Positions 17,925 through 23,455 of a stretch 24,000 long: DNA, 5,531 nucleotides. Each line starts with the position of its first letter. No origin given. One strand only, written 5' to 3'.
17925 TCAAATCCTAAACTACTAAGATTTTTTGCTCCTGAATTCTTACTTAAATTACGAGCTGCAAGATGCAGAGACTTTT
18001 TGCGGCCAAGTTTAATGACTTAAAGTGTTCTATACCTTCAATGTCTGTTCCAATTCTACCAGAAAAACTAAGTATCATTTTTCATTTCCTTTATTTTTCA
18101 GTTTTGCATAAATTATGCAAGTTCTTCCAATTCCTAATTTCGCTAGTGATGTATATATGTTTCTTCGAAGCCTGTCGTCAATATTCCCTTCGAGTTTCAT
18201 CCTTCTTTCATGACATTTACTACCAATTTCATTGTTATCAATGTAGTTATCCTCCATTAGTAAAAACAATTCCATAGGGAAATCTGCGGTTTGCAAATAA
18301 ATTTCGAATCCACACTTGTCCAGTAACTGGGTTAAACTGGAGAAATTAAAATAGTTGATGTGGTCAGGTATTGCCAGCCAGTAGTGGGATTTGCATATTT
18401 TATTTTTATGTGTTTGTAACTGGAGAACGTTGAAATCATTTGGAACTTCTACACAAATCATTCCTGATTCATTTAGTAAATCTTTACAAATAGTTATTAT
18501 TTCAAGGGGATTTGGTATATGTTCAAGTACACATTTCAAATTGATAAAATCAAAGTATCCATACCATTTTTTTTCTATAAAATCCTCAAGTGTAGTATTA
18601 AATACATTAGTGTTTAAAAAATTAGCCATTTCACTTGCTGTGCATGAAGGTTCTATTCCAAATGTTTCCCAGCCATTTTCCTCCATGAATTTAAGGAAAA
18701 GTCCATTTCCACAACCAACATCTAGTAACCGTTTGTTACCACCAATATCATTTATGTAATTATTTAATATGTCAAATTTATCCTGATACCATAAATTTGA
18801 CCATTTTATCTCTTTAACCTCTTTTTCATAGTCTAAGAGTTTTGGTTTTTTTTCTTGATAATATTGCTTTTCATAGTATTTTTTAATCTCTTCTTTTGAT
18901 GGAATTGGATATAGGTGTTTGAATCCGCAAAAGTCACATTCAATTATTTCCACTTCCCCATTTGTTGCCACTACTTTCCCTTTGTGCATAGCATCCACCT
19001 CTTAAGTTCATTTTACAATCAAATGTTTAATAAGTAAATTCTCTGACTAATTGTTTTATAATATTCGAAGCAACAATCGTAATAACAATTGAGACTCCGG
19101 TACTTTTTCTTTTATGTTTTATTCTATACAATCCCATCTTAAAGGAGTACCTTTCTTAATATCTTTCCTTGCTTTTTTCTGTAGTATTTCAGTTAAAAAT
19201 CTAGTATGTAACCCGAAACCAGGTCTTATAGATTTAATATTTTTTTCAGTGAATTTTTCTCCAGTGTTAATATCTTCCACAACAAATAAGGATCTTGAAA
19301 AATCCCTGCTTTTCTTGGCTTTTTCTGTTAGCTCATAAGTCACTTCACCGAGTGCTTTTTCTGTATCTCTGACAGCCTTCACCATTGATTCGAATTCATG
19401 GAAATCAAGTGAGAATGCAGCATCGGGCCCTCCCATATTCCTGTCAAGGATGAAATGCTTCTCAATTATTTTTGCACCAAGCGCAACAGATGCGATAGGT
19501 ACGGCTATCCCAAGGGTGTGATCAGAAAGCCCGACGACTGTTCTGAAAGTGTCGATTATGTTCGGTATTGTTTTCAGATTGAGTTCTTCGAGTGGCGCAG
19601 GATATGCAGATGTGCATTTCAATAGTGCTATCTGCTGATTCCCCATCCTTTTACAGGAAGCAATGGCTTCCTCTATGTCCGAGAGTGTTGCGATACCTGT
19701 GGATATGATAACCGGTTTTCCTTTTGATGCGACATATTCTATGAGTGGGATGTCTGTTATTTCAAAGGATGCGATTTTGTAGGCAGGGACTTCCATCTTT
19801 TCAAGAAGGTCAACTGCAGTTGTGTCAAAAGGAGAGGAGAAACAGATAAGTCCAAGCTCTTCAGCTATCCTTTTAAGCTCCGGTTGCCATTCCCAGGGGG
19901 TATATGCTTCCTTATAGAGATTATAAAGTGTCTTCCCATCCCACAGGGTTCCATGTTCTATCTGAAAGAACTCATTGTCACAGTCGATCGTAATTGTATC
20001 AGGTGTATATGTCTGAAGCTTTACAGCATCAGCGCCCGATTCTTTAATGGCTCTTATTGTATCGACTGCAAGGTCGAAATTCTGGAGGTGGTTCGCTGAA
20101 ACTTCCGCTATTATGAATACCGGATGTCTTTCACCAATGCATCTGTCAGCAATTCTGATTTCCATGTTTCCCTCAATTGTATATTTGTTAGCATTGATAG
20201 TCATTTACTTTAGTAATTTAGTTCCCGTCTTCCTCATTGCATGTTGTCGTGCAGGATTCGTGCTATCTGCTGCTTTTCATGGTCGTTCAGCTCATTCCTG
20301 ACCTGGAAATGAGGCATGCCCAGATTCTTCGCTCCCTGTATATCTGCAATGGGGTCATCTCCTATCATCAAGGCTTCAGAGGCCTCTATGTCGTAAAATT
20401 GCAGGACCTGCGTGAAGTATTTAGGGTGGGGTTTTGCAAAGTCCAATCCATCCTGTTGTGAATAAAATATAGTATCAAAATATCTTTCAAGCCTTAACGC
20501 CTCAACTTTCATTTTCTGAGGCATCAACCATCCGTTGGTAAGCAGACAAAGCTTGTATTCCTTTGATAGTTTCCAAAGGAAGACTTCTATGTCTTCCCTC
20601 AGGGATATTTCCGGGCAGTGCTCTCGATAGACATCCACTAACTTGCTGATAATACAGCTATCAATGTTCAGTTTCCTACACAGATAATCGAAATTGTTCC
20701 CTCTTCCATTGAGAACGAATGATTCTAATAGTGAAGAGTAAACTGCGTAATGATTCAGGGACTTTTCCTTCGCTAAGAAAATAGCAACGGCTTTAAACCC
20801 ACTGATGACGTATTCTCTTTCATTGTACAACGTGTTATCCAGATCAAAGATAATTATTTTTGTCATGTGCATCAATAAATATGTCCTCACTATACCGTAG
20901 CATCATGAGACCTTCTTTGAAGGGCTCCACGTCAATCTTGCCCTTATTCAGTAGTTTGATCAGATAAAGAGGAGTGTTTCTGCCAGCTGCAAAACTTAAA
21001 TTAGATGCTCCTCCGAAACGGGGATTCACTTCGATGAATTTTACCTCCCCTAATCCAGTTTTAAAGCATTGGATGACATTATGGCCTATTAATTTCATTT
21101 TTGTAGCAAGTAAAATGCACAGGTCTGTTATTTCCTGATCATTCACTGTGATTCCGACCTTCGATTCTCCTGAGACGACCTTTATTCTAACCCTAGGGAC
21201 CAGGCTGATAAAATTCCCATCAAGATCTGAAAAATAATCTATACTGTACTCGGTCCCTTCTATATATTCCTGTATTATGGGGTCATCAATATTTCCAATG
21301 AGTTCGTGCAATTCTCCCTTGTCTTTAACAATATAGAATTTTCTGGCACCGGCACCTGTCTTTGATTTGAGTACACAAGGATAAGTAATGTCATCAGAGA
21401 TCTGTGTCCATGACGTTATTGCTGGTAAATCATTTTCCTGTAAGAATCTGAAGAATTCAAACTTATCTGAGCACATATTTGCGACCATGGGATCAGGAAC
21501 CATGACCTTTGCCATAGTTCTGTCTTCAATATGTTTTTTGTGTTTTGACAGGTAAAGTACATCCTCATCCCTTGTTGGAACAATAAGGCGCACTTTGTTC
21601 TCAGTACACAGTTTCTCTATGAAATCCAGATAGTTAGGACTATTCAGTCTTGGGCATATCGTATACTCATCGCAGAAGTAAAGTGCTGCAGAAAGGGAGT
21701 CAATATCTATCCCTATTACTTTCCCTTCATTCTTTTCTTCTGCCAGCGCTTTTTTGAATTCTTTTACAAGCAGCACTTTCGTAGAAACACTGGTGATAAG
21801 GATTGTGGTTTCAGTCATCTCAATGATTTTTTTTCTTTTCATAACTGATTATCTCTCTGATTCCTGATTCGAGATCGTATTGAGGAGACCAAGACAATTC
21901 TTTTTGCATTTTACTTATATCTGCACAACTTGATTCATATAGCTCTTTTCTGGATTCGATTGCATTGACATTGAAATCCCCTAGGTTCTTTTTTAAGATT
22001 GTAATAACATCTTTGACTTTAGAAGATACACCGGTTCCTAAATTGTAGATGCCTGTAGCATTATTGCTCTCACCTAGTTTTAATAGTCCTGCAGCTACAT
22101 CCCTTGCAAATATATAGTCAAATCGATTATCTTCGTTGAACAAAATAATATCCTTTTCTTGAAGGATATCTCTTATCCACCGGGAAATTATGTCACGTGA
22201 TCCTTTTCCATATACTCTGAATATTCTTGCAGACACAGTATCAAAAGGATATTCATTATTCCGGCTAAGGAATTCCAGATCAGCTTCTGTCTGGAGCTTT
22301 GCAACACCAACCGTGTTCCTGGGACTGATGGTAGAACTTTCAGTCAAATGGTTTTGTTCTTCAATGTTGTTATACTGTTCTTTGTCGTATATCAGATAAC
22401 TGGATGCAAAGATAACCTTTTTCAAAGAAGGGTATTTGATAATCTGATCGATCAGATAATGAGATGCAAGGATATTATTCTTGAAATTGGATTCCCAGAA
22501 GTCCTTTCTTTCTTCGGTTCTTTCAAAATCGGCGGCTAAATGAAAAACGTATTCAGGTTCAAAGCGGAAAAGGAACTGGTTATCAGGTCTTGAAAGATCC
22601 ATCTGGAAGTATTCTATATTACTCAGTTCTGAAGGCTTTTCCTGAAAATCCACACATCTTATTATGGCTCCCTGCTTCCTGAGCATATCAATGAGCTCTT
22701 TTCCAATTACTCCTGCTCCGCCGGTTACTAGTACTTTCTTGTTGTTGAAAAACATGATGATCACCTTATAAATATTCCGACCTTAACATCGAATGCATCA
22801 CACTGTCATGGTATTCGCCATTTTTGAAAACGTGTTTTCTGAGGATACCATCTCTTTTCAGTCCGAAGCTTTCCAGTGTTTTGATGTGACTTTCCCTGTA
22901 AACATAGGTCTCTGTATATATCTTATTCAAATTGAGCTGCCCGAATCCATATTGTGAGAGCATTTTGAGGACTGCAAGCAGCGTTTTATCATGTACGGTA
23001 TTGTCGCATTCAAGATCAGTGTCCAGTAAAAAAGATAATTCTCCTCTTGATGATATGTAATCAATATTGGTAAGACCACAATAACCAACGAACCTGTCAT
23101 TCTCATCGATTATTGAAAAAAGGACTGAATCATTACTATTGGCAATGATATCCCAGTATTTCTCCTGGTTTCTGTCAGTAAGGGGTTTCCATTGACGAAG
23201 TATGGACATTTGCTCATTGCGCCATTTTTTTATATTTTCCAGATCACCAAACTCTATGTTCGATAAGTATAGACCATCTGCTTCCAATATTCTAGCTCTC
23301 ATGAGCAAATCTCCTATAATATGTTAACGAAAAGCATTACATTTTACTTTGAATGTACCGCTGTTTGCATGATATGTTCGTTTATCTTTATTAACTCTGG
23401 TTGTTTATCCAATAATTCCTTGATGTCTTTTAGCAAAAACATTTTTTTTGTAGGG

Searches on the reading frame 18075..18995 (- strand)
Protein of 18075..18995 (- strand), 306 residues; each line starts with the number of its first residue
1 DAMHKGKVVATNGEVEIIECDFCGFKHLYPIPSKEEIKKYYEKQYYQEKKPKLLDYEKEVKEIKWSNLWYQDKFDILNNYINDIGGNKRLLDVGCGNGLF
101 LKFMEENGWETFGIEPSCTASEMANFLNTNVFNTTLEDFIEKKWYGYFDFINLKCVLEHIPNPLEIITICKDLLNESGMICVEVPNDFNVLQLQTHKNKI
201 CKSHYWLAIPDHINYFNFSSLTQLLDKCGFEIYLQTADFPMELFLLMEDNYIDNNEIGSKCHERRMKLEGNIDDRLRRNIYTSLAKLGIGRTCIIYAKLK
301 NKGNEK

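Call 47: search_protein_families(library=pfam, proteins=[window:18075-18995:-], max_evalue=0.0001)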
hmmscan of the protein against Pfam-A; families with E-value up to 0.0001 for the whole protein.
window:18075-18995:- (306 aa): 6 families
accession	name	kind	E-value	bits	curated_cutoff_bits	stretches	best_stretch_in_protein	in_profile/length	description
PF13489.12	Methyltransf_23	-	3.7e-24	85.7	27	1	85-233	21-162/164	Methyltransferase domain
PF13847.12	Methyltransf_31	-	3.4e-10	40.2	27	1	86-192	3-114/145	Methyltransferase domain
PF08241.18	Methyltransf_11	-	3.3e-09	37.7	21.2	1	91-181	1-94/95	Methyltransferase domain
PF08242.18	Methyltransf_12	-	1.4e-08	35.8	30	1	91-180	1-98/98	Methyltransferase domain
PF08003.17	Methyltransf_9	-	8.3e-07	28.7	23.8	1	72-184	102-219/315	Protein of unknown function (DUF1698)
PF07021.18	MetW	-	3.2e-05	24.1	21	1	86-186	13-111/193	Methionine biosynthesis protein MetW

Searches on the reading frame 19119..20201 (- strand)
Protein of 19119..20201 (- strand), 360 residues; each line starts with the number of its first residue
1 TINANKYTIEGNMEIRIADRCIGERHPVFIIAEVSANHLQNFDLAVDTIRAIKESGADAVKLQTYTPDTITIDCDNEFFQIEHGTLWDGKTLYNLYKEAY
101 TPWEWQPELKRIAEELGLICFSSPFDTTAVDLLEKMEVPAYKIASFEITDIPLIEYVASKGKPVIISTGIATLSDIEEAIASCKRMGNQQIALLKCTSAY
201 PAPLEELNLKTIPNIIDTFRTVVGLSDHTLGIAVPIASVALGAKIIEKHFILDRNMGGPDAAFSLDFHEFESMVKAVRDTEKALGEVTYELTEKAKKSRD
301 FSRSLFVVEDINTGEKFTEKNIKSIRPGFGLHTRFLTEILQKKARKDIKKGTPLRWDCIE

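Call 47: search_protein_families(library=pfam, proteins=[window:19119-20201:-], max_evalue=0.0001)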
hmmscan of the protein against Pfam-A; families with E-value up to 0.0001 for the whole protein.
window:19119-20201:- (360 aa): 2 families
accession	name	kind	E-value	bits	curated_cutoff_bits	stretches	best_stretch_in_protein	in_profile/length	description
PF03102.20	NeuB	-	6.2e-93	311.1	22.1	1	49-287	2-239/241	NeuB family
PF08666.17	SAF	-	3.5e-11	43.9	21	1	303-360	2-63/63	SAF domain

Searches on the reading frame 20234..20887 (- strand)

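Call 47: search_protein_families(library=pfam, proteins=[window:20234-20887:-], max_evalue=0.0001)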
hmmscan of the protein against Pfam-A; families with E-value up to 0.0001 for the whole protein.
window:20234-20887:- (217 aa): 3 families
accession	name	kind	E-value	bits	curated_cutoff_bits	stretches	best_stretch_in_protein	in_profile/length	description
PF13419.12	HAD_2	-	1.2e-23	84.5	23.8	1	12-193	1-175/178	Haloacid dehalogenase-like hydrolase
PF00702.32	Hydrolase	-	1.4e-17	65.2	26.4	1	10-190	2-191/191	haloacid dehalogenase-like hydrolase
PF13242.12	Hydrolase_like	-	2.9e-10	40.3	22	1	151-205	3-57/75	HAD-hyrolase-like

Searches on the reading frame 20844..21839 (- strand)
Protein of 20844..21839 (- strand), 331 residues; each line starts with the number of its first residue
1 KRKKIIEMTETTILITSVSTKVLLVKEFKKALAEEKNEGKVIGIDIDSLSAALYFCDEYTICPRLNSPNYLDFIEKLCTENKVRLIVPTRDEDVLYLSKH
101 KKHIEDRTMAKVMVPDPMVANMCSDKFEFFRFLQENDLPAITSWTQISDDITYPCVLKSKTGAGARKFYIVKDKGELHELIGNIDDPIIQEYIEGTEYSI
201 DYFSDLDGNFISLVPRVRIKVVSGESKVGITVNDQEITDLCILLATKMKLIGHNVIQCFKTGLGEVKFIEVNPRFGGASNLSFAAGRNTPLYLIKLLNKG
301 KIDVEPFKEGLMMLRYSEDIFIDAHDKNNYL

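Call 47: search_protein_families(library=pfam, proteins=[window:20844-21839:-], max_evalue=0.0001)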
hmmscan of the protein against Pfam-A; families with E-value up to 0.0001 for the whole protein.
window:20844-21839:- (331 aa): 4 families
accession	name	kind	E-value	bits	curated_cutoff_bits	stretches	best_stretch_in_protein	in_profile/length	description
PF21360.3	PylC-like_N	-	7.2e-21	74.6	27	1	13-106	1-90/96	PylC-like, N-terminal domain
PF02655.19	ATP-grasp_3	-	6.6e-17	62.5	23.2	1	123-277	1-159/160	ATP-grasp domain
PF15632.11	ATPgrasp_Ter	-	1.1e-16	61.3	29.1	1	186-313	4-125/131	ATP-grasp in the biosynthetic pathway with Ter operon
PF13535.11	ATP-grasp_4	-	2.2e-06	27.8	27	0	153-211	3-79/160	ATP-grasp domain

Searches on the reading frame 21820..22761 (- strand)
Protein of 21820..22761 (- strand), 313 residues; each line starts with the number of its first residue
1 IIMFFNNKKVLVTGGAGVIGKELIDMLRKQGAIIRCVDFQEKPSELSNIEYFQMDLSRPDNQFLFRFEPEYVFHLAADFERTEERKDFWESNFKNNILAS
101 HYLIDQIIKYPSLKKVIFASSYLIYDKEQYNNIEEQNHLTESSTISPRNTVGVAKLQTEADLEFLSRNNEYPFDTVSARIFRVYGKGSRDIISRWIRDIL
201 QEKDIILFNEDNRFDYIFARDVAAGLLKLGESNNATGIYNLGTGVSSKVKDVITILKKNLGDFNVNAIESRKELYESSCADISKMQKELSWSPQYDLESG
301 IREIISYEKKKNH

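Call 72: search_protein_families(library=pfam, proteins=[window:21820-22761:-], max_evalue=0.001)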
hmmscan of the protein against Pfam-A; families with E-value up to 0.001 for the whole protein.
window:21820-22761:- (313 aa): 5 families
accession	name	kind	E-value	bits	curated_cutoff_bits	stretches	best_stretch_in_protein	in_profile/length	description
PF01370.27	Epimerase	-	9.9e-31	107.4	20.9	1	10-242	1-240/240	NAD dependent epimerase/dehydratase family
PF16363.11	GDP_Man_Dehyd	-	7.5e-18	65.5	27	1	11-303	1-331/332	GDP-mannose 4,6 dehydratase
PF04321.23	RmlD_sub_bind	-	1.1e-08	35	27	1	9-251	2-223/287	RmlD substrate binding domain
PF01073.25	3Beta_HSD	-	1e-07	31.7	22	1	11-223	1-222/280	3-beta hydroxysteroid dehydrogenase/isomerase family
PF02719.21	Polysacc_synt_2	-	1.7e-05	24.6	20.2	0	10-120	1-127/293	Polysaccharide biosynthesis protein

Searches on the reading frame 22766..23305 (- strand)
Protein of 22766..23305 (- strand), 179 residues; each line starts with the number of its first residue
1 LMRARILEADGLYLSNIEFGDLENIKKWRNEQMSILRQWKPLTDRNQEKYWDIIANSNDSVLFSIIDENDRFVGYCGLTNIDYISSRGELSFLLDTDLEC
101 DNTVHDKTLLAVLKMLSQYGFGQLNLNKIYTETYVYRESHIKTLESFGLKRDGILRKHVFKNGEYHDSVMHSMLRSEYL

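Call 72: search_protein_families(library=pfam, proteins=[window:22766-23305:-], max_evalue=0.001)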
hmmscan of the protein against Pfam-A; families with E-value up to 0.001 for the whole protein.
window:22766-23305:- (179 aa): 2 families
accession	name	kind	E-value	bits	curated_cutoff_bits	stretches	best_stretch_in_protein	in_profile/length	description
PF13420.13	Acetyltransf_4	-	1.4e-20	74.4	24.3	1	17-170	4-155/155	Acetyltransferase (GNAT) domain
PF13302.13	Acetyltransf_3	-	4.5e-06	27.9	25.4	1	12-148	2-136/138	Acetyltransferase (GNAT) domain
